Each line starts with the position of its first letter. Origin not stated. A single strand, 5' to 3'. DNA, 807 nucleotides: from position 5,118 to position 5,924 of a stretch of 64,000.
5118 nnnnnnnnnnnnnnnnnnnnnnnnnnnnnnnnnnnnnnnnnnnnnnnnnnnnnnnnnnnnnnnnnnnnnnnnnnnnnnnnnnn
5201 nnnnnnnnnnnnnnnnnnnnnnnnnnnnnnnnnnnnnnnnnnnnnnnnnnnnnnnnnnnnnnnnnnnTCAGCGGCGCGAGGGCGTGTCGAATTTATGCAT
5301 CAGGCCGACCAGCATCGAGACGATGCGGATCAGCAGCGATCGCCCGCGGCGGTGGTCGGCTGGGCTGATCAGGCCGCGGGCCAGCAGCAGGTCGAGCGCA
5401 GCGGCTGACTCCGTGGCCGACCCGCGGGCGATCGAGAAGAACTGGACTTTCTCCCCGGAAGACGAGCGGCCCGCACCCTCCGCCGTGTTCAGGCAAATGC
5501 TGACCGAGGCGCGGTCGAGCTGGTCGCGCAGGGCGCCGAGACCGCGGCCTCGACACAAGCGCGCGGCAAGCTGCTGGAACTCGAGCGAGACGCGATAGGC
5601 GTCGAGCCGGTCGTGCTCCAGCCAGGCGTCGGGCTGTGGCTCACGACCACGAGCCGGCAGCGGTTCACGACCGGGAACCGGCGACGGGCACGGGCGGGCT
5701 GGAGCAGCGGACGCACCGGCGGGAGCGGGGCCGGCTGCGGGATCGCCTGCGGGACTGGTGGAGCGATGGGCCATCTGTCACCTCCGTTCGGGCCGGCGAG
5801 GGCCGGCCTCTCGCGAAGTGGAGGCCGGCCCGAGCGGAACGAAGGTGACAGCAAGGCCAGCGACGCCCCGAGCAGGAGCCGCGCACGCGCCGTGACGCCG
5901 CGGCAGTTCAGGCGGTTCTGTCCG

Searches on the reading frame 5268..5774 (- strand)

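Call 3: search_protein_families(library=pfam, proteins=[window:5268-5774:-], max_evalue=1)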
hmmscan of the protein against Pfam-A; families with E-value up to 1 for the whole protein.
window:5268-5774:- (168 aa): 1 family
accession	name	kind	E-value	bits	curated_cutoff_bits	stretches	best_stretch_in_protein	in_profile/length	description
PF05635.17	23S_rRNA_IVP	-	2.8e-18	66.5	33.8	1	78-156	27-105/106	23S rRNA-intervening sequence protein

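Call 4: search_protein_families(library=ncbifam, proteins=[window:5268-5774:-], max_evalue=1)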
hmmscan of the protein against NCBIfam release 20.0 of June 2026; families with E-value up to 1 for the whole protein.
window:5268-5774:- (168 aa): 4 families
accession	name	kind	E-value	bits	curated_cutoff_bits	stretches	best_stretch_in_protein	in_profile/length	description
TIGR02436.1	TIGR02436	subfamily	2.6e-19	69.4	24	1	61-161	7-107/109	four helix bundle protein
NF008912.0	PRK12275.1-6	subfamily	4.7e-12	46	124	1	81-161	30-110/117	hypothetical protein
NF008911.0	PRK12275.1-2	subfamily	4.5e-10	40.1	137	1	81-161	34-114/118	hypothetical protein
TIGR04222.1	near_uncomplex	domain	0.028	14.1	43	0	41-89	73-124/229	TIGR04222 domain-containing membrane protein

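Call 5: search_protein_families(library=padloc, proteins=[window:5268-5774:-], max_evalue=1)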
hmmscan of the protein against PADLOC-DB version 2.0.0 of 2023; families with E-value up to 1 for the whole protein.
window:5268-5774:- (168 aa): 0 families

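Call 6: search_protein_families(library=phrogs, proteins=[window:5268-5774:-], max_evalue=1)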
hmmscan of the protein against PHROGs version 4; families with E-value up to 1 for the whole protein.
window:5268-5774:- (168 aa): 1 family
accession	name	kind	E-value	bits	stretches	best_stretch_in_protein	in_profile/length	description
phrog_7187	-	unknown function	0.038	14.3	1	4-51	374-422/527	-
